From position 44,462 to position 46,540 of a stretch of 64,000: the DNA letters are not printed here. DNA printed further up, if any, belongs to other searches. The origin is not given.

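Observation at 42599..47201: Three-gene envelope island bracketed by near-identical 255-bp direct repeats (partial maoC duplication)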

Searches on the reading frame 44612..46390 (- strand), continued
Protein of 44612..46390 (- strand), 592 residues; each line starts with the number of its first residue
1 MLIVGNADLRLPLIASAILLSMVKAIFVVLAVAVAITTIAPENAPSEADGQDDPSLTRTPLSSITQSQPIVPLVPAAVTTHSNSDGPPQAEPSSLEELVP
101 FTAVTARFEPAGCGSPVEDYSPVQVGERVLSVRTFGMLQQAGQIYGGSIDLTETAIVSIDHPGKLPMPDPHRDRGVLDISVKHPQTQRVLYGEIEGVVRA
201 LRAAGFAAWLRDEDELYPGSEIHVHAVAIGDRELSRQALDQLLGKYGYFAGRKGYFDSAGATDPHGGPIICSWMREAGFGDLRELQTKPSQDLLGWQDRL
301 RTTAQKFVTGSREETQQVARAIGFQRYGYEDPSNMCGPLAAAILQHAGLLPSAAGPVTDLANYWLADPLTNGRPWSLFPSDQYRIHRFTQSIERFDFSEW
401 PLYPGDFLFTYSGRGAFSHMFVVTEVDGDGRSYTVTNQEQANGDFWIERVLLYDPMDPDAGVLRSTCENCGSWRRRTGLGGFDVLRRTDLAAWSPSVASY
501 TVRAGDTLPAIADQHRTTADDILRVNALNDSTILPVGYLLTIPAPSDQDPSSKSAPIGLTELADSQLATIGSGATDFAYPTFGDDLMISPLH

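Call 54: search_solved_structures(query=window:44612-46390:-, max_evalue=1)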
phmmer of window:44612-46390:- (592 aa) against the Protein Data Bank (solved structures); distinct sequences matched with E-value up to 1: 13.
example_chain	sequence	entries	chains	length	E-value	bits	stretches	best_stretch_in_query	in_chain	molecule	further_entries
4uz2_A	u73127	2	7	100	4.5e-08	35.2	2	498-544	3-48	CELL WALL-BINDING ENDOPEPTIDASE-RELATED PROTEIN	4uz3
4xcm_A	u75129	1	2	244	7.3e-08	34.5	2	498-544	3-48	Cell wall-binding endopeptidase-related protein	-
4b8v_A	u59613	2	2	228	8.3e-08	34.3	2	494-555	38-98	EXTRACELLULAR PROTEIN 6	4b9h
8i2e_B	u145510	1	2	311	8.2e-07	31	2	494-555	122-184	Probable peptidoglycan endopeptidase LytE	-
11ci_A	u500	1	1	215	0.0011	20.7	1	494-552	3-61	Probable cell wall hydrolase LytN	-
4s3j_A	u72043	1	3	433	0.0029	19.3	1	500-542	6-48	Cortical-lytic enzyme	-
4s3k_A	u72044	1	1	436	0.022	16.4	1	499-544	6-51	Spore germination protein YaaH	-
5yz6_A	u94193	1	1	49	0.036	15.7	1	499-543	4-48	Chitinase, lysozyme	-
5k2l_A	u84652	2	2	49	0.042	15.5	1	499-543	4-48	Chitinase, lysozyme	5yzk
5jce_A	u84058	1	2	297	0.13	13.8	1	499-560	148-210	Chitin elicitor-binding protein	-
5jcd_A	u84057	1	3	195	0.2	13.2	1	499-545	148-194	Chitin elicitor-binding protein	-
1e0g_A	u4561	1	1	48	0.27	12.8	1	499-541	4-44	Membrane-bound lytic murein transglycosylase D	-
8rhe_A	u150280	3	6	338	0.39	12.3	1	481-543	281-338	LysM peptidoglycan-binding domain-containing protein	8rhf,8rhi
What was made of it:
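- On LysM-domain cell-wall proteins: PDB LysM matches (call 54).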

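Call 56: find_related_loci(query=window:44612-46390:-, collection=metagenome_contigs, flank=10000)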
Query window:44612-46390:- (592 aa) in metagenome_contigs; peptide patterns used: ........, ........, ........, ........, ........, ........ (x = any residue, [..] = any of these).
210 stretches matched a pattern; 13 encode a relative of the query (tblastn E <= 1e-3); 13 distinct loci.
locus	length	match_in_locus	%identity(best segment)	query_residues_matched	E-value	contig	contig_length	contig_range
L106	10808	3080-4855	98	1-592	0e+0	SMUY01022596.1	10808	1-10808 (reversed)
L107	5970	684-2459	98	1-592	0e+0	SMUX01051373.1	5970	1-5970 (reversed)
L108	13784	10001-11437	47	65-543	2e-124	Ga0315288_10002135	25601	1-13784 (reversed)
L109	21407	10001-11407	48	75-542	4e-123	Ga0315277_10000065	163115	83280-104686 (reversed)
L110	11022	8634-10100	46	56-542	5e-123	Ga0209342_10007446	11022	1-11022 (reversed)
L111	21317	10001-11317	49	109-543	2e-122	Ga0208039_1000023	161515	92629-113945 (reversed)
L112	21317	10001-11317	49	109-543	2e-122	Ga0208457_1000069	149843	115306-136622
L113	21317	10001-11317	49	109-543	2e-122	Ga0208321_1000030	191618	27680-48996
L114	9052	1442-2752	49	109-542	6e-122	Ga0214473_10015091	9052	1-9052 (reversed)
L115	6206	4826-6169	43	100-549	3e-114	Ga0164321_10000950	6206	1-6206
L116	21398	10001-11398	40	108-574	3e-104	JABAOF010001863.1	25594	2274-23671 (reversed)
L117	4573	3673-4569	50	109-402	2e-82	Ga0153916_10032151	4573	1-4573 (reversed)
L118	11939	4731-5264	40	306-486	9e-37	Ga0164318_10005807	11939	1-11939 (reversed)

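Call 57: find_related_loci(query=window:44612-46390:-, collection=viral_contigs, flank=5000)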
Query window:44612-46390:- (592 aa) in viral_contigs; peptide patterns used: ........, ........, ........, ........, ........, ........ (x = any residue, [..] = any of these).
10 stretches matched a pattern, but none encodes a relative of the query by tblastn (E <= 1e-3).

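Call 61: find_encoding_contigs(protein=P0144, flank=10000, max_places=6)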
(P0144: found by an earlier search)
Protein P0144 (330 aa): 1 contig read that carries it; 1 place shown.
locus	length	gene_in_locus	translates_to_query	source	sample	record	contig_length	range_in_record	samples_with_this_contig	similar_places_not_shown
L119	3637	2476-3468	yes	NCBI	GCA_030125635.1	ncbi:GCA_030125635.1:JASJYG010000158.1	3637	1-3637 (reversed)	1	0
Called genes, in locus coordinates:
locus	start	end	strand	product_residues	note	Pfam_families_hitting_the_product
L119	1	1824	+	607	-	PF01476:LysM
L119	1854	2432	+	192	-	-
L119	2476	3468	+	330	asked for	-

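Call 71: find_homologous_proteins(query=L095:1274-2752:-, max_evalue=1e-100)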
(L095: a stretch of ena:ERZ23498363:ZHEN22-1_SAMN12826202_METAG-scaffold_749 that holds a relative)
Query L095:1274-2752:- (492 aa): 363 proteins with E <= 1e-100 among 8000 candidates; the best 120 are listed.
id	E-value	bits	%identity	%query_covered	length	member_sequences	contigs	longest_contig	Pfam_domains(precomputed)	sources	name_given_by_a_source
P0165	0.0e+0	1025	99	100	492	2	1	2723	PF05697.19,PF05698.20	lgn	-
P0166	1.9e-263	893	86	100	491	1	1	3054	PF05697.19,PF05698.20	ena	-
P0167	2.9e-256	869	85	98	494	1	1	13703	PF05697.19,PF05698.20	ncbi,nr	ncbi:MAG: trigger factor [Anaerolineae bacterium]|nr:MAG: trigger factor [Anaerolineae bacterium]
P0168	1.4e-250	850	84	95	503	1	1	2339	PF05697.19,PF05698.20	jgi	jgi:trigger factor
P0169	2.8e-250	849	78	97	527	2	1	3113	PF05697.19,PF05698.20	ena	-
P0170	3.3e-249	846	85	93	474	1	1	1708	PF05697.19,PF05698.20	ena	-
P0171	6.6e-249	845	81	98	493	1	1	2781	PF05697.19,PF05698.20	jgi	jgi:trigger factor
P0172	2.2e-245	833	83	95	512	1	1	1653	PF05697.19,PF05698.20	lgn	-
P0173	3.7e-244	829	89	88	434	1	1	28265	PF05697.19,PF05698.20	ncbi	ncbi:MAG: trigger factor, partial [Anaerolineales bacterium]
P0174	7.2e-244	828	79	100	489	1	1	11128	PF05697.19,PF05698.20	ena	-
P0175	1.1e-239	814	79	98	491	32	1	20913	PF05697.19,PF05698.20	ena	-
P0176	3.3e-237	806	79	98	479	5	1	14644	PF05697.19,PF05698.20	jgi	-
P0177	2.1e-236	803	81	93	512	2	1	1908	PF05697.19,PF05698.20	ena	-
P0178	3.0e-236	803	80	96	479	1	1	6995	PF05697.19,PF05698.20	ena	-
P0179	9.9e-231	785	82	89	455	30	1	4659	PF05697.19,PF05698.20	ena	-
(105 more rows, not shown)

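Call 72: list_cluster_members(proteins=[P0175, P0179, P0173, P0167])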
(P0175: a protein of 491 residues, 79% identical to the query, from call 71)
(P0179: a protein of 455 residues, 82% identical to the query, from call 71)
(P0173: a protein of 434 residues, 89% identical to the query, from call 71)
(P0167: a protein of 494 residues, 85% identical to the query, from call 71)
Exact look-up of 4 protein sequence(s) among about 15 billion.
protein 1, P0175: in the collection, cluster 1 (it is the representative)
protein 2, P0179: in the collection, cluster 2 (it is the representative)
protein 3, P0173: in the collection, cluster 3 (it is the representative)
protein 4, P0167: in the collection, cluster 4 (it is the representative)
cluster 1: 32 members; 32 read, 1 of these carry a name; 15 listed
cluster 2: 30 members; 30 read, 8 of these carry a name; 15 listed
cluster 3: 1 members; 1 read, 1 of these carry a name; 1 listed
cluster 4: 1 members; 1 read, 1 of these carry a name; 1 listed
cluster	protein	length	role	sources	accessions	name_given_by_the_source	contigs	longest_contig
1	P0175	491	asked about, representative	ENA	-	-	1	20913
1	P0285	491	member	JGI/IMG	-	trigger factor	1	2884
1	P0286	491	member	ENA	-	-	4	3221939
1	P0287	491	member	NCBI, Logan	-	-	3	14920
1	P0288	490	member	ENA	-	-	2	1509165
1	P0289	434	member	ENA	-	-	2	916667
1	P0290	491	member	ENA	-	-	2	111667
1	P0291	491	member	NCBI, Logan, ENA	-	-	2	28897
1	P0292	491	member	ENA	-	-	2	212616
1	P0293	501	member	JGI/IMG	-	-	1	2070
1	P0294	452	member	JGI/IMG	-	-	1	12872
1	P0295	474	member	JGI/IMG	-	-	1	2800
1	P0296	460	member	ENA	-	-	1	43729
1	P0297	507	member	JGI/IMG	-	-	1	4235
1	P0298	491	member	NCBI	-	-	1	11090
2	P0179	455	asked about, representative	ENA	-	-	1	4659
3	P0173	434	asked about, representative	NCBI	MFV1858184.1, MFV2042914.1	MAG: trigger factor, partial [Anaerolineales bacterium]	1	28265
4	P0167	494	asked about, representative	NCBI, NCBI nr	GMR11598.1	MAG: trigger factor [Anaerolineae bacterium]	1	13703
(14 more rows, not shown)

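Call 77: predict_structure(alignment_id=A2)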
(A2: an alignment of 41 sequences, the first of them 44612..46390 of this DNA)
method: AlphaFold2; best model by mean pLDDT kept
length: 592 residues; sequences in the alignment: 41
mean_pLDDT: 70.6   pTM: 0.58
mean pLDDT of the five models: 70.6, 69.8, 69.6, 69.5, 68.4
residues with pLDDT >= 90: 122; 70-90: 266; 50-70: 65; < 50: 139
segments of 3 or more residues with pLDDT < 50: 1-9, 40-104, 286-293, 471-473, 492-495, 547-592
pLDDT, mean of each block of 10 residues (from residue 1): 40 67 84 75 36 30 27 29 30 32 62 92 89 94 90 78 63 86 81 86 94 77 91 89 89 67 77 90 56 68 93 90 77 84 85 57 73 73 83 84 90 75 91 90 87 87 65 60 84 59 89 80 84 87 60 32 32 26 28 27
secondary structure, 60 per line:
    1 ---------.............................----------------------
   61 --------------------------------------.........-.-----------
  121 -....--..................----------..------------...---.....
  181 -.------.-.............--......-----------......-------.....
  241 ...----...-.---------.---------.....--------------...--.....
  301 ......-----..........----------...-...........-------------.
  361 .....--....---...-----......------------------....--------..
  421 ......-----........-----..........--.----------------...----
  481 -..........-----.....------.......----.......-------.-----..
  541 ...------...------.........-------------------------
elements in order: H10-38 H99-107 E122-125 E128-131 H132-145 E176-180 H191-203 E206-211 E223-228 H236-243 H272-276 H296-306 H312-321 H336-346 H360-365 H368-371 E383-388 E407-410 E419-426 E432-439 E445-454 E482-487 H488-491 E497-501 H508-514 H519-525 E539-543 H559-567

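Call 79: fold_search(model_id=the predicted structure, library=pdb)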
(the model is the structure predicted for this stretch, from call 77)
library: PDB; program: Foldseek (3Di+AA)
matches with E <= 10: 407; with E <= 0.001: 0
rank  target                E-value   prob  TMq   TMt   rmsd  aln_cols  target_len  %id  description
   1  5d74_A                1.3e-02  0.95  0.10  0.22   9.9       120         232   12  The crystal structure of Ly7917 (released 2016-08-17)
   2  5d74_B                2.0e-02  0.96  0.10  0.24   9.8       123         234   13  The crystal structure of Ly7917 (released 2016-08-17)
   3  9l5u_A                2.5e-02  0.69  0.12  0.34   7.9       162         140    9  Papain-like cysteine protease toxin/immunity pair (released 2025-06-04)
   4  9l5u_B                2.6e-02  0.63  0.11  0.33   8.2       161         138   12  Papain-like cysteine protease toxin/immunity pair (released 2025-06-04)
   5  7n87_MODEL_1_A        4.1e-02  0.77  0.15  0.40   6.8       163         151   14  Solution NMR structure of peptidase domain from Clostridium thermocellum PCAT1 (released 2021-12-29)
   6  4uz2_C                8.9e-02  1.00  0.09  0.50   4.5        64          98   26  Crystal structure of the N-terminal LysM domains from the putative NlpC/P60 D,L endopeptidase from T. thermophilus (released 2015-01-14)
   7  3m1u_B                1.0e-01  0.41  0.13  0.17   7.3       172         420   10  Crystal structure of a Putative gamma-D-glutamyl-L-diamino acid endopeptidase (DVU_0896) from DESULFOVIBRIO VULGARIS H (released 2010-04-07)
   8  4uz2_A                1.2e-01  1.00  0.09  0.48   4.7        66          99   24  Crystal structure of the N-terminal LysM domains from the putative NlpC/P60 D,L endopeptidase from T. thermophilus (released 2015-01-14)
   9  4uz2_B                1.3e-01  1.00  0.08  0.42   1.7        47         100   40  Crystal structure of the N-terminal LysM domains from the putative NlpC/P60 D,L endopeptidase from T. thermophilus (released 2015-01-14)
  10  5k2l                  1.3e-01  1.00  0.08  0.81   1.6        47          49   36  Crystal structure of LysM domain from Volvox carteri chitinase (released 2017-02-22)
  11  4uz2_D                1.5e-01  1.00  0.08  0.47   4.4        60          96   28  Crystal structure of the N-terminal LysM domains from the putative NlpC/P60 D,L endopeptidase from T. thermophilus (released 2015-01-14)
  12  8vp9_B                1.5e-01  0.41  0.14  0.13   6.8       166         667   14  Cryo-EM structure of the cysteine-free ABC transporter PCAT1 bound with ADP and Substrate (released 2024-10-30)
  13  5jce_A                1.5e-01  0.28  0.09  0.17  16.0       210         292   12  Crystal structure of OsCEBiP complex (released 2016-06-08)
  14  4s3j_A                1.6e-01  1.00  0.08  0.11   1.5        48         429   33  Crystal structure of the Bacillus cereus spore cortex-lytic enzyme SleL (released 2015-08-19)
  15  9qgl_7A               2.0e-01  0.20  0.09  0.22  20.3       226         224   13  Cryo-EM structure of the PlPVC1 baseplate, 6-fold symmetrized (C6), in extended state (released 2025-10-29)
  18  4xcm_B                3.2e-01  0.47  0.14  0.32   6.7       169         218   14  Crystal structure of the putative NlpC/P60 D,L endopeptidase from T. thermophilus (released 2015-01-14)
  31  6sqx_B                5.9e-01  0.20  0.13  0.17   7.5       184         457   10  Insights into a novel NlpC/P60 Endopeptidase from Photobacterium damselae subsp. piscicida (released 2020-09-30)
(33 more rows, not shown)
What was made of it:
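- On CHAP / NlpC-P60 papain-like peptidoglycan hydrolases: Foldseek's best hits are E=0.013-0.3 to CHAP, papain-like and NlpC/P60 structures (call 79).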
